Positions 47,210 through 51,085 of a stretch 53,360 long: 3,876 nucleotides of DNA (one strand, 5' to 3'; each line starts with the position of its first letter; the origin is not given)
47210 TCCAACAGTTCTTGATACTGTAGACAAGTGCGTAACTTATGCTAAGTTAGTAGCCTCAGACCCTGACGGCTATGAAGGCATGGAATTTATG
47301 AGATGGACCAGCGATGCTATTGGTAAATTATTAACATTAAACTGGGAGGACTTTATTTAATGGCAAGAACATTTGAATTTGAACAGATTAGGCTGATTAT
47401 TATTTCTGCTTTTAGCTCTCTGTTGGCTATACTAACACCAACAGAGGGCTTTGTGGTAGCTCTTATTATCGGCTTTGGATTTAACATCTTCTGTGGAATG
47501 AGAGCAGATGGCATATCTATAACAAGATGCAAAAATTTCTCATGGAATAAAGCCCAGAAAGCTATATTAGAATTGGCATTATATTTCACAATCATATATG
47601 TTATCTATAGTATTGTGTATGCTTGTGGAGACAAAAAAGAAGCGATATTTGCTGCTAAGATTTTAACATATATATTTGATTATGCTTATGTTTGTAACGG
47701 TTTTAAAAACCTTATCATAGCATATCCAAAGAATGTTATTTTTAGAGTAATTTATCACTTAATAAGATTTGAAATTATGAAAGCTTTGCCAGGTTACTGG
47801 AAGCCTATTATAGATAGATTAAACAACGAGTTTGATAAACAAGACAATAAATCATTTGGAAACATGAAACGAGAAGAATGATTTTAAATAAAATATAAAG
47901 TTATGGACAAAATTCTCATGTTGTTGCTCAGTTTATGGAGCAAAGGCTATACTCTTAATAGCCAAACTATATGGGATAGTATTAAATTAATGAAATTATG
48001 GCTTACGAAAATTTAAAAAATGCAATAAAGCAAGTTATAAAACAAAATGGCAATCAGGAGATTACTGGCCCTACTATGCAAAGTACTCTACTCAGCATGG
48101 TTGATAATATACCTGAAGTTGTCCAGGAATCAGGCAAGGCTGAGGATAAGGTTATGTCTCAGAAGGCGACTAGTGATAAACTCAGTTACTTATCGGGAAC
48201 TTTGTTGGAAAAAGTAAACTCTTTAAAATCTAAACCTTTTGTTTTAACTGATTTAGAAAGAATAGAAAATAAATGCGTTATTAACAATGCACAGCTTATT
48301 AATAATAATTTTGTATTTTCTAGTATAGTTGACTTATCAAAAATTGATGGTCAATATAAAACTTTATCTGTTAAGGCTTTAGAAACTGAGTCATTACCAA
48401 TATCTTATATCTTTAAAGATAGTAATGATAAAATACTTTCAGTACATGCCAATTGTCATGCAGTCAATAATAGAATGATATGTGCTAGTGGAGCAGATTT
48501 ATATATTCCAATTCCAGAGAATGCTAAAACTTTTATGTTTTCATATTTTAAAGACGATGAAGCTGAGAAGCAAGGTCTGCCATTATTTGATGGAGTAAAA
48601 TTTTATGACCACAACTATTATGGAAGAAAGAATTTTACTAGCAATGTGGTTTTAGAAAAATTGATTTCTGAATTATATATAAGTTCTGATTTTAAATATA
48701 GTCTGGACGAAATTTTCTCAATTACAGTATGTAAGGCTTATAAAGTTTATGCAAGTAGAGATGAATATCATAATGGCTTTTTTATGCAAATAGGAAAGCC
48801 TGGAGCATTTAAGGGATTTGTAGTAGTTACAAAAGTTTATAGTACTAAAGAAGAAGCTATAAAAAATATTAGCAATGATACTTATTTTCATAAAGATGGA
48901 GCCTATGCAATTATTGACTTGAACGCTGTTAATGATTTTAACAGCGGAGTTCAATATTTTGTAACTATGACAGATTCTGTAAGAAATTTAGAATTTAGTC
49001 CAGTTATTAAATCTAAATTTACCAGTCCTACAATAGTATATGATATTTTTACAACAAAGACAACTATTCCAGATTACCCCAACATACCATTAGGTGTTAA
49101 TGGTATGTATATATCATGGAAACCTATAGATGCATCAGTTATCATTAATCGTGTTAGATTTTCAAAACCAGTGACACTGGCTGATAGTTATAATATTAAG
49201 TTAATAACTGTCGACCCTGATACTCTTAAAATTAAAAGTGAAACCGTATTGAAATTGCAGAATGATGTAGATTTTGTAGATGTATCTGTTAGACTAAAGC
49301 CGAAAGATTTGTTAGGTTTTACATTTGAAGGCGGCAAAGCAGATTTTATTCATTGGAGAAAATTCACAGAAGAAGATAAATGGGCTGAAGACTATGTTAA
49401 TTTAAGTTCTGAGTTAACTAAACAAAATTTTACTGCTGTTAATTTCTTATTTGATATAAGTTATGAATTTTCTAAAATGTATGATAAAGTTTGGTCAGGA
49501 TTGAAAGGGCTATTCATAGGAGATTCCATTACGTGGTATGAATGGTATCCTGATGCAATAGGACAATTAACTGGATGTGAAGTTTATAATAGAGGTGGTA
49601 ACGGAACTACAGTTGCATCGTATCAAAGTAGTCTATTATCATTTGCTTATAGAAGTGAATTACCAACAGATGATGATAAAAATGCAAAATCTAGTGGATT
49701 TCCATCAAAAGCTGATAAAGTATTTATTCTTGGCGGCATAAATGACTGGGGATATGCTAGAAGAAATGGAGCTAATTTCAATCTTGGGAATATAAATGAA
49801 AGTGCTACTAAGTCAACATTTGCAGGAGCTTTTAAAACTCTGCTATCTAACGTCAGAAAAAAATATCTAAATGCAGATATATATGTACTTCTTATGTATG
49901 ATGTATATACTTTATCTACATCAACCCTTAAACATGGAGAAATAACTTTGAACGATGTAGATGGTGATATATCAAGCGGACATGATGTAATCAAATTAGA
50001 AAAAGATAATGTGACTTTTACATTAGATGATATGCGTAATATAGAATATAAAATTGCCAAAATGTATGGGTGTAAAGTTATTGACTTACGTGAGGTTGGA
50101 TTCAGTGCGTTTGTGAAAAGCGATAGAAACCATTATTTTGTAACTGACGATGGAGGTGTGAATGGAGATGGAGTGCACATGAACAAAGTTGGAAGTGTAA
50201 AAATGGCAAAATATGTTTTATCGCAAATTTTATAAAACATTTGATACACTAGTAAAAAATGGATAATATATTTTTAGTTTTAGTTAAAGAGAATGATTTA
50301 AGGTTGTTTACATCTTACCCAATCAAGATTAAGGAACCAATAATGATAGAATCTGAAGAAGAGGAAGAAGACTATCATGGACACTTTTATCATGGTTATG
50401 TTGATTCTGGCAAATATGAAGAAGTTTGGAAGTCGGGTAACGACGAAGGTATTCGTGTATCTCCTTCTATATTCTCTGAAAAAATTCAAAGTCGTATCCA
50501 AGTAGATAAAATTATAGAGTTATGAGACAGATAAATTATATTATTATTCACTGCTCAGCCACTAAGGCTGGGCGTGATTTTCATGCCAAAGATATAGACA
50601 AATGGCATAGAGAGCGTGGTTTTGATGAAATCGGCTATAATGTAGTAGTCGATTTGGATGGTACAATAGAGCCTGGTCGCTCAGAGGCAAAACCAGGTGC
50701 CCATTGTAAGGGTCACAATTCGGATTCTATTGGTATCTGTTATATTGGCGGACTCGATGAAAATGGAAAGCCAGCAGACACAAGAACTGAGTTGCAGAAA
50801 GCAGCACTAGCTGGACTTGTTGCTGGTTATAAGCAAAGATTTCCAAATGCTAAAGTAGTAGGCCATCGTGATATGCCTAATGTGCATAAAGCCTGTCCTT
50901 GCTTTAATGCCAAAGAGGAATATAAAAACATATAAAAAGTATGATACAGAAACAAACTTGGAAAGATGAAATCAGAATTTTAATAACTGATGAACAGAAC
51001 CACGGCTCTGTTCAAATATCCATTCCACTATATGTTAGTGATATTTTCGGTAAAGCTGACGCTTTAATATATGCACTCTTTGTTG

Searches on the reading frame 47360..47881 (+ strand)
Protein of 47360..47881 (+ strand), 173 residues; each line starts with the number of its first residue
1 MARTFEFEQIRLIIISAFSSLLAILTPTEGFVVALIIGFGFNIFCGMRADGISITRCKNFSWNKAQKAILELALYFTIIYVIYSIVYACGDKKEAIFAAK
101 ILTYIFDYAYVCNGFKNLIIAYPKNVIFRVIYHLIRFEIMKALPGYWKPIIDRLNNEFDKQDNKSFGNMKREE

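Call 21: search_protein_families(library=phrogs, proteins=[window:47360-47881:+])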
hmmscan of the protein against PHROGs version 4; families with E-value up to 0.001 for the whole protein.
window:47360-47881:+ (173 aa): 1 family
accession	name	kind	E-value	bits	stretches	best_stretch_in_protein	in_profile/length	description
phrog_15037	-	unknown function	6e-57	192.8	1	4-162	7-165/167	-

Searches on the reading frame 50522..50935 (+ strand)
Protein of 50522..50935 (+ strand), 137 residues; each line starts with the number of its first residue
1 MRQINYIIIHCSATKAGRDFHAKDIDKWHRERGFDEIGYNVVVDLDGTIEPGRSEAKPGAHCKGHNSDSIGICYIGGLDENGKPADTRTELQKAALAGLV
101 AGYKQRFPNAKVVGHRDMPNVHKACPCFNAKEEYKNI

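Call 21: search_protein_families(library=phrogs, proteins=[window:50522-50935:+])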
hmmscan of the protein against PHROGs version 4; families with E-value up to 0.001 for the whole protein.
window:50522-50935:+ (137 aa): 5 families
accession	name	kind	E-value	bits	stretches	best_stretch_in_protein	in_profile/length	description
phrog_822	-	lysis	2.3e-60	205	1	1-136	21-155/215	amidase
phrog_1493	-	lysis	1.4e-21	78.1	1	2-130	32-155/394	endolysin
phrog_35436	-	lysis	4.2e-12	46.9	1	5-128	21-136/266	amidase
phrog_21433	-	lysis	2e-08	35.5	1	3-96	6-97/174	endolysin; inhibits RNA polymerase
phrog_1794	-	lysis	3.6e-06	27.6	1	3-126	55-179/336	amidase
